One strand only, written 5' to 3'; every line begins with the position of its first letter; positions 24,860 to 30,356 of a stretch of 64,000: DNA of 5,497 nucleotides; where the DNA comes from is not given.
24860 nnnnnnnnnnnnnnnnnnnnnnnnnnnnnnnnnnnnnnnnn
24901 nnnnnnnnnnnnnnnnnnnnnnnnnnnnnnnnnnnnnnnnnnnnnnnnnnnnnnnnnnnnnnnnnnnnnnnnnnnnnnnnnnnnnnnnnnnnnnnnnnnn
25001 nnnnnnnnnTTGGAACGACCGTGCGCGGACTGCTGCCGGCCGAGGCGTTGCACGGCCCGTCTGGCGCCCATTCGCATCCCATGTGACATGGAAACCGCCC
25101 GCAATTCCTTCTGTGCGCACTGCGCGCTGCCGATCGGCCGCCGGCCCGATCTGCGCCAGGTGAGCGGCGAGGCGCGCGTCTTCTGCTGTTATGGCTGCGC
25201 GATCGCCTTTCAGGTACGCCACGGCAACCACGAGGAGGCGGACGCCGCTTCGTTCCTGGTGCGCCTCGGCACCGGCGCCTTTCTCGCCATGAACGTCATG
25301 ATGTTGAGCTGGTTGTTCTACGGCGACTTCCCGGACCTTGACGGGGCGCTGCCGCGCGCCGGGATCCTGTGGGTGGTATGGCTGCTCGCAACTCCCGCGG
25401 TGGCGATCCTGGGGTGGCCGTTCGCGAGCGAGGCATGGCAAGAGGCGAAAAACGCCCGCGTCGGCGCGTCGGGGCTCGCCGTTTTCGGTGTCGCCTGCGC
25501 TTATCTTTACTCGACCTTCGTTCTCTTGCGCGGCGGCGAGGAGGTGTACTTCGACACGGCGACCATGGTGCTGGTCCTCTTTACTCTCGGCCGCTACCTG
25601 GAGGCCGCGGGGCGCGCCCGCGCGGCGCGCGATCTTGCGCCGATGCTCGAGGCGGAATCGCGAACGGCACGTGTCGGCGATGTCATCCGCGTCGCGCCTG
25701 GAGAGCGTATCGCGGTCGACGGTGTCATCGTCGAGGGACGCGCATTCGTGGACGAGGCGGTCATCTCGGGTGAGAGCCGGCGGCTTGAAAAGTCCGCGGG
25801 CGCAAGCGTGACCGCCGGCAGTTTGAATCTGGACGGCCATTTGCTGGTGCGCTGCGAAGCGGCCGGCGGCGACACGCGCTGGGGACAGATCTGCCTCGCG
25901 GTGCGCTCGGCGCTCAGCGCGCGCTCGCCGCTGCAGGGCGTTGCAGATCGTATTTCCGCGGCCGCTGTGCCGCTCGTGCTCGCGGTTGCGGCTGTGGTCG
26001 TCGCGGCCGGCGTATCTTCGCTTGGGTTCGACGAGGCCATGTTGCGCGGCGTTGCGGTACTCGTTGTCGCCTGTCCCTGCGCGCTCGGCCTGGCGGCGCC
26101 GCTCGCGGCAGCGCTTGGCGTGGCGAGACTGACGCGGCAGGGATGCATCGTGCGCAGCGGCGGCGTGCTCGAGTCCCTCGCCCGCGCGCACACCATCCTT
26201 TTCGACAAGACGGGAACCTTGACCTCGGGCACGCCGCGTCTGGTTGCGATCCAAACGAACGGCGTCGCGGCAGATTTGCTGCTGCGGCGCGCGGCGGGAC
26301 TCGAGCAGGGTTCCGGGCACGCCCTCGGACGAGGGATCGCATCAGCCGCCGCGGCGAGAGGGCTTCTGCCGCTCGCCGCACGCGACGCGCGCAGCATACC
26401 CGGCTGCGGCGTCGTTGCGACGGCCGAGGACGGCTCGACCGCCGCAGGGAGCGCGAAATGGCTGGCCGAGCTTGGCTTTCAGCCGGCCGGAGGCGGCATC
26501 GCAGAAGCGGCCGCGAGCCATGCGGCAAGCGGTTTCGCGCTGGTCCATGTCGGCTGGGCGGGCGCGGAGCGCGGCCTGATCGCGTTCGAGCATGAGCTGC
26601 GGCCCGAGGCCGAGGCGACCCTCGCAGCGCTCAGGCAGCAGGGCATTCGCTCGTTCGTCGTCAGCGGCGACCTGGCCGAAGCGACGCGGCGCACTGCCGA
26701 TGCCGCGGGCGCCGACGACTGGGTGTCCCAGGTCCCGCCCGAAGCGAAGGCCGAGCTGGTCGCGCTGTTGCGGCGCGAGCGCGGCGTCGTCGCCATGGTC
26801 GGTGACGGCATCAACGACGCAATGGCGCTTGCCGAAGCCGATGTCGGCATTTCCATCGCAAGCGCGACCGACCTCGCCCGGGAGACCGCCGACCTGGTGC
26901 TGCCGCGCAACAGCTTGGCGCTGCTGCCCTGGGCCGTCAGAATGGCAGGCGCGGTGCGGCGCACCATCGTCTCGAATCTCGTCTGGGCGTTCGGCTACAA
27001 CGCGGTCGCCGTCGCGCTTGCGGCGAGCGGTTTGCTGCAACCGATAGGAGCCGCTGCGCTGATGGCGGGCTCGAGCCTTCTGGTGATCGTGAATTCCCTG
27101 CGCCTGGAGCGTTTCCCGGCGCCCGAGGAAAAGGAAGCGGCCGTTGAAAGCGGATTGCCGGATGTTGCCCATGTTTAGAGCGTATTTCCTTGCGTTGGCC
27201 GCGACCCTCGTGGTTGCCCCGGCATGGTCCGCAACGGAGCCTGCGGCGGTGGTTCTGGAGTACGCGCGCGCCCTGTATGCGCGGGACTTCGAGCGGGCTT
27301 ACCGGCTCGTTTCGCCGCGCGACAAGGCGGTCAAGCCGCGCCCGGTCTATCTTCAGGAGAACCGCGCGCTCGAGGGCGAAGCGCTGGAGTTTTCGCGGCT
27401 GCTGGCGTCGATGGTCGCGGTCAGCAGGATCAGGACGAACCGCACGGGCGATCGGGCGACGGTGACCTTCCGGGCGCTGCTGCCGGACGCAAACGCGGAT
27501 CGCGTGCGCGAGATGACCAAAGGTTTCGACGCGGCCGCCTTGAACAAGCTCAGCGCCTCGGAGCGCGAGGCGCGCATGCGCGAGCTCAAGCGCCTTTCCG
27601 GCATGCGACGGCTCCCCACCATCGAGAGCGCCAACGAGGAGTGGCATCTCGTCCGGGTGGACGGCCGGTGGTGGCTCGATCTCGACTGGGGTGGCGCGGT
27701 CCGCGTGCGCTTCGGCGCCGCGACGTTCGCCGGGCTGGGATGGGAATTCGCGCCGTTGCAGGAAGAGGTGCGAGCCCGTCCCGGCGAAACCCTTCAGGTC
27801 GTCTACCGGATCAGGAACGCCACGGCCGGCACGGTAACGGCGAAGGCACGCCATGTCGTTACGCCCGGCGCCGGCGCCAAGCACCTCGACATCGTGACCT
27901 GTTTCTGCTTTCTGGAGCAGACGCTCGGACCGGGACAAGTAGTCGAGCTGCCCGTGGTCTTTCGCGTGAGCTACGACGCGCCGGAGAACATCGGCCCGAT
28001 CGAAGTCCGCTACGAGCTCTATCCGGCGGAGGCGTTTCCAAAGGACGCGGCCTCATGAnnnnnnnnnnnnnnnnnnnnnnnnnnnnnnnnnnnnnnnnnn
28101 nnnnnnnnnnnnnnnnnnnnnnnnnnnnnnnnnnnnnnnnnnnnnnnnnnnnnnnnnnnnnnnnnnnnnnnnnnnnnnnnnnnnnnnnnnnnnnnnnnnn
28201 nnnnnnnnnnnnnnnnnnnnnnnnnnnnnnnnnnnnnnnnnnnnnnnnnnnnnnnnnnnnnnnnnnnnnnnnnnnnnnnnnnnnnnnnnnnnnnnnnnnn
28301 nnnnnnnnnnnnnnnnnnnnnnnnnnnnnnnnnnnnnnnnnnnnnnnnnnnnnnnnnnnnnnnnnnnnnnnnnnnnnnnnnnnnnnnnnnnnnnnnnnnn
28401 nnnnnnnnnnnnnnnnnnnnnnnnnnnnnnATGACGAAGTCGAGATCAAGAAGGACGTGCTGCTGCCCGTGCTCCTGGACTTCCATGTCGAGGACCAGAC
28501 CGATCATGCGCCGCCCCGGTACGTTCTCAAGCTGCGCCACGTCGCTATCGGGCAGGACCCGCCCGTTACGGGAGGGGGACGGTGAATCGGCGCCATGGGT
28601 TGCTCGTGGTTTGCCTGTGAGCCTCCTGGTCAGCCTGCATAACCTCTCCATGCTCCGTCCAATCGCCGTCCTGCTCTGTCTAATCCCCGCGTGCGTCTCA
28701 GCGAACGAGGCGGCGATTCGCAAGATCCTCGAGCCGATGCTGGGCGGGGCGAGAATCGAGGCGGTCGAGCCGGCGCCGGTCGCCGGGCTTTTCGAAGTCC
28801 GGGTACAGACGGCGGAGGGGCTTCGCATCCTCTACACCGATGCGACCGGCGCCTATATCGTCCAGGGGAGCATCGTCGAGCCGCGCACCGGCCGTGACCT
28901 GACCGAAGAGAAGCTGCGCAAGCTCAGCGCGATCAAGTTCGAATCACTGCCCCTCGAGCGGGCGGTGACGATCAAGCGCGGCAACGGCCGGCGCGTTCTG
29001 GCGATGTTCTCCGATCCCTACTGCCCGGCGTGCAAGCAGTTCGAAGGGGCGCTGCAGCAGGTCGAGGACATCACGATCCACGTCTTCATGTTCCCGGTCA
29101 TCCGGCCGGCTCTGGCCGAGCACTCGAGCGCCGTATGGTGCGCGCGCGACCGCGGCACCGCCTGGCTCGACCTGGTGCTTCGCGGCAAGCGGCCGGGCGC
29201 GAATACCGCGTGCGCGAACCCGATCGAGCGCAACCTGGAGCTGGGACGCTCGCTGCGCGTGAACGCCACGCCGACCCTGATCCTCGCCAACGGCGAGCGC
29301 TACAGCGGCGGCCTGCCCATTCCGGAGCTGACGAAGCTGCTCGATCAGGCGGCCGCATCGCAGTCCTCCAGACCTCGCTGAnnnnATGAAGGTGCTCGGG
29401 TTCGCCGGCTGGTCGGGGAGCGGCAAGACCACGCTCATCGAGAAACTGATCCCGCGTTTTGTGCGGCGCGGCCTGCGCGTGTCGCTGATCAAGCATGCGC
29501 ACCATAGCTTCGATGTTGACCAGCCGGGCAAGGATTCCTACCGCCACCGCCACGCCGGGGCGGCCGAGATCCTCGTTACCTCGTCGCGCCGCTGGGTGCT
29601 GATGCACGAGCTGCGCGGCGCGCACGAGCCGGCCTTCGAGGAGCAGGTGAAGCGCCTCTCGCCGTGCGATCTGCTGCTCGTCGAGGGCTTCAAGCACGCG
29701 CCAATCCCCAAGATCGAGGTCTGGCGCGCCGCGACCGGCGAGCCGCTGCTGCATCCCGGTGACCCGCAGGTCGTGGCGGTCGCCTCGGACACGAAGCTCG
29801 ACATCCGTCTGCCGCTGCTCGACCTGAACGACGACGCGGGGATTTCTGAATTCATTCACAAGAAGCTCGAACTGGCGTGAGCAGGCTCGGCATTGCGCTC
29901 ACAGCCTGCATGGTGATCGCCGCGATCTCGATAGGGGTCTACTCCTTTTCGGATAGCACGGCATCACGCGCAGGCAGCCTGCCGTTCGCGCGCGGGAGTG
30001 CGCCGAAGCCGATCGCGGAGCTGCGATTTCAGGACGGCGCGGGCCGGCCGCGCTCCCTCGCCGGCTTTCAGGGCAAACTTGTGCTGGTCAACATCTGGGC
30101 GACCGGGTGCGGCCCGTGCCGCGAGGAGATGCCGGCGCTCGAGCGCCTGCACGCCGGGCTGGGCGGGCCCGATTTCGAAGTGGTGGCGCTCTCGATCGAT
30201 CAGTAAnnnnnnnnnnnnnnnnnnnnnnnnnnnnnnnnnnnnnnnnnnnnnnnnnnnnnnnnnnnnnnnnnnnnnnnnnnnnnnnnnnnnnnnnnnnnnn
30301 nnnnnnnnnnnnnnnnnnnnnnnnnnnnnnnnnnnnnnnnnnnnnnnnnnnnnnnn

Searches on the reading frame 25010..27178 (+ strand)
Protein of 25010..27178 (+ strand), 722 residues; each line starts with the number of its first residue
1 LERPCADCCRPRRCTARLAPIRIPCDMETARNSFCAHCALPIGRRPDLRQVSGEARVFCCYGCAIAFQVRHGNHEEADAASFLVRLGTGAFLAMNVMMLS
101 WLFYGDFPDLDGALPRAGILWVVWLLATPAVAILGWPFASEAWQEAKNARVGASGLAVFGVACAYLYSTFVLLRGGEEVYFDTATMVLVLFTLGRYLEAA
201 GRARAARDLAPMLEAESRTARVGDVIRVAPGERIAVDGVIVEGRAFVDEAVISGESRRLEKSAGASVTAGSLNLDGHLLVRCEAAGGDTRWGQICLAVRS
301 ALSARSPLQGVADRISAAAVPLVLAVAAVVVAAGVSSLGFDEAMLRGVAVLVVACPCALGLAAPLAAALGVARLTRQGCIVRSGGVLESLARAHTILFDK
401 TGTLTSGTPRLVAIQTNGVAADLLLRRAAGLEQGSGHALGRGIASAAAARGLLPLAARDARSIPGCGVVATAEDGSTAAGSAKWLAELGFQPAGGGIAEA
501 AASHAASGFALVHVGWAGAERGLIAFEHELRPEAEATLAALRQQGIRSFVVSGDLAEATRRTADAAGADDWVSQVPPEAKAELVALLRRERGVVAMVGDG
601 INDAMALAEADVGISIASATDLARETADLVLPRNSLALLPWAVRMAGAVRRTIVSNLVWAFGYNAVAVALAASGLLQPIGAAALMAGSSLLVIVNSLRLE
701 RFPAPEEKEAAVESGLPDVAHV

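Call 11: search_protein_families(library=pfam, proteins=[window:25010-27178:+], max_evalue=0.001)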
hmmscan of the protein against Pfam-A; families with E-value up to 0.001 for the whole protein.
window:25010-27178:+ (722 aa): 2 families
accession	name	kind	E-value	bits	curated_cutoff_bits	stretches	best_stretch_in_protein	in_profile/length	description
PF00122.25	E1-E2_ATPase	-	2.2e-42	145.1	28.1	1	217-377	20-181/181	E1-E2 ATPase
PF00702.32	Hydrolase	-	3.1e-26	93.4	26.4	1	395-611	3-191/191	haloacid dehalogenase-like hydrolase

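Call 45: search_protein_families(library=ncbifam, proteins=[window:25010-27178:+], max_evalue=0.001)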
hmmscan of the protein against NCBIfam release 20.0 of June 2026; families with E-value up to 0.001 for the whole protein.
window:25010-27178:+ (722 aa): 22 families
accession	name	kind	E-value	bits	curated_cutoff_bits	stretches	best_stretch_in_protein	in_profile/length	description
TIGR01525.1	ATPase-IB_hvy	subfamily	3e-136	455.6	346.25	1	156-699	4-560/560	heavy metal translocating P-type ATPase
TIGR01511.1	ATPase-IB1_Cu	subfamily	3.1e-120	402.6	397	1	135-699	2-541/542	copper-translocating P-type ATPase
TIGR01512.1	ATPase-IB2_Cd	subfamily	1.7e-96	323.9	313.5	2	183-451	20-287/494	cadmium family heavy metal-translocating P-type ATPase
NF007952.0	PRK10671.1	equivalog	2.3e-92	310.6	1316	1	89-703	194-835/838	copper-exporting P-type ATPase CopA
NF008262.1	PRK11033.1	equivalog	1.3e-76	258.6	1005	1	183-701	197-729/731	zinc/cadmium/mercury/lead-transporting ATPase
TIGR01494.1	ATPase_P-type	subfamily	9.7e-70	235.3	62.3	2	500-673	297-462/478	HAD-IC family P-type ATPase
NF033775.1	P_type_ZntA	exception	7.8e-67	226.1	1240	1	183-701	202-730/732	Zn(II)/Cd(II)/Pb(II) translocating P-type ATPase ZntA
TIGR01647.1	ATPase-IIIA_H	equivalog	3.4e-37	128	615.5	2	202-406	93-299/755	plasma-membrane proton-efflux P-type ATPase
TIGR01497.1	kdpB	equivalog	6.3e-35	120.4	527.9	2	206-409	110-315/675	potassium-transporting ATPase subunit KdpB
TIGR01517.1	ATPase-IIB_Ca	equivalog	5.6e-31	107.5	507.05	2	221-408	175-375/882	calcium-translocating P-type ATPase, PMCA-type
NF010609.0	PRK14010.1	equivalog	1.8e-25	89.3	1323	2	538-630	450-542/673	K(+)-transporting ATPase subunit B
TIGR01522.1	ATPase-IIA2_Ca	equivalog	8.9e-25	86.6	798.3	2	222-420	137-346/854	calcium-transporting P-type ATPase, PMR1-type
TIGR01657.1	P-ATPase-V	hypoth_equivalog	1.9e-23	82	618.25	2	575-619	786-830/1055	ATP13A2 family polyamine export P-type ATPase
TIGR01116.1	ATPase-IIA1_Ca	equivalog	6.5e-23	80.7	703.4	2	522-644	459-596/799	calcium-translocating P-type ATPase, SERCA-type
TIGR01524.1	ATPase-IIIB_Mg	equivalog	1.4e-22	79.4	610.75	2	574-647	585-657/867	magnesium-translocating P-type ATPase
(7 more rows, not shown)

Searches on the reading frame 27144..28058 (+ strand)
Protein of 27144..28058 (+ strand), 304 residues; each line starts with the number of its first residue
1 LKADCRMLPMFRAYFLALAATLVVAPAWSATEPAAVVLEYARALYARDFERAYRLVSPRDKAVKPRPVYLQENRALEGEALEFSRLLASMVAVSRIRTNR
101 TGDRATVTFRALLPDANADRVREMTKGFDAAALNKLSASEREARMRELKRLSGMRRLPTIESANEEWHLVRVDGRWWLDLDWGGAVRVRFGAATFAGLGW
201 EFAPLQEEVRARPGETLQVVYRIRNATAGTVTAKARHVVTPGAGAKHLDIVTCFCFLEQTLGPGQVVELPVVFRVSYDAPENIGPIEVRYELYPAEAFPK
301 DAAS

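Call 11: search_protein_families(library=pfam, proteins=[window:27144-28058:+], max_evalue=0.001)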
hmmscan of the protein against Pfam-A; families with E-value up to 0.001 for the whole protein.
window:27144-28058:+ (304 aa): 1 family
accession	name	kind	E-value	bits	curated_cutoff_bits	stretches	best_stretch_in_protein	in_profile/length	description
PF04442.19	CtaG_Cox11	-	1.8e-24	86.9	25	1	185-293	34-147/148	Cytochrome c oxidase assembly protein CtaG/Cox11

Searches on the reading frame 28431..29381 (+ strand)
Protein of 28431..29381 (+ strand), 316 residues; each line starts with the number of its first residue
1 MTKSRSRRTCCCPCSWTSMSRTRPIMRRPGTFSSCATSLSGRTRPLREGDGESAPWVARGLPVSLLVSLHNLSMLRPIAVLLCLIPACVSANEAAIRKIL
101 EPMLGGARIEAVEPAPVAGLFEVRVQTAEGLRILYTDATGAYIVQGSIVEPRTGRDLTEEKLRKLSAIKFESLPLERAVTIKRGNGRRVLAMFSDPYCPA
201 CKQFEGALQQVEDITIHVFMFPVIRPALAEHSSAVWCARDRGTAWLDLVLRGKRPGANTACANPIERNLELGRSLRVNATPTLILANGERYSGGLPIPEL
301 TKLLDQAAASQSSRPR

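Call 11: search_protein_families(library=pfam, proteins=[window:28431-29381:+], max_evalue=0.001)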
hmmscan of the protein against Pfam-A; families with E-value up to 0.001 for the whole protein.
window:28431-29381:+ (316 aa): 3 families
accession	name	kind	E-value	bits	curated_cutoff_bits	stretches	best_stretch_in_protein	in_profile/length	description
PF13098.12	Thioredoxin_2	-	1.2e-22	80.7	27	1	183-304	2-104/104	Thioredoxin-like domain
PF10411.14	DsbC_N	-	4e-17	62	25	1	90-159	4-70/70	Disulfide bond isomerase protein N-terminal domain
PF13462.12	Thioredoxin_4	-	0.00032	21.4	23.2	0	263-305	123-164/165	Thioredoxin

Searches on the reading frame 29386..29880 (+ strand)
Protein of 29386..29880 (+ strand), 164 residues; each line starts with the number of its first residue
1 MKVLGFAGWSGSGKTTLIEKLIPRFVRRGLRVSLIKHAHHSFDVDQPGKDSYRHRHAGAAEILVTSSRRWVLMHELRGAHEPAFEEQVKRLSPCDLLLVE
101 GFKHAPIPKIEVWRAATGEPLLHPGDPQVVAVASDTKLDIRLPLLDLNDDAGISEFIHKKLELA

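Call 11: search_protein_families(library=pfam, proteins=[window:29386-29880:+], max_evalue=0.001)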
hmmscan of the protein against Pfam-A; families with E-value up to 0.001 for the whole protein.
window:29386-29880:+ (164 aa): 2 families
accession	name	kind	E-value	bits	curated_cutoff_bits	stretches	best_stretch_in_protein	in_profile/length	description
PF03205.20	MobB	-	1.2e-52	177.7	26.6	1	3-135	1-133/133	Molybdopterin guanine dinucleotide synthesis protein B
PF03308.22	MeaB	-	1.4e-05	24.7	23.1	1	2-35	34-67/273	Methylmalonyl Co-A mutase-associated GTPase MeaB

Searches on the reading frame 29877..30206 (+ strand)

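Call 11: search_protein_families(library=pfam, proteins=[window:29877-30206:+], max_evalue=0.001)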
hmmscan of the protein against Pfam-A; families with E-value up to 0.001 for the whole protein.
window:29877-30206:+ (109 aa): 4 families
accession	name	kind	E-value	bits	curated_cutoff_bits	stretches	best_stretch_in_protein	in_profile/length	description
PF08534.16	Redoxin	-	9.3e-10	38.9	26.6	1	51-108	11-71/148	Redoxin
PF00578.27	AhpC-TSA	-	1.4e-09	38.4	26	1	47-109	6-69/124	AhpC/TSA family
PF13905.12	Thioredoxin_8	-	2.3e-05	25.1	27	1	66-109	1-45/94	Thioredoxin-like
PF00085.26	Thioredoxin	-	0.00052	20.4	23.5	1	67-107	19-58/103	Thioredoxin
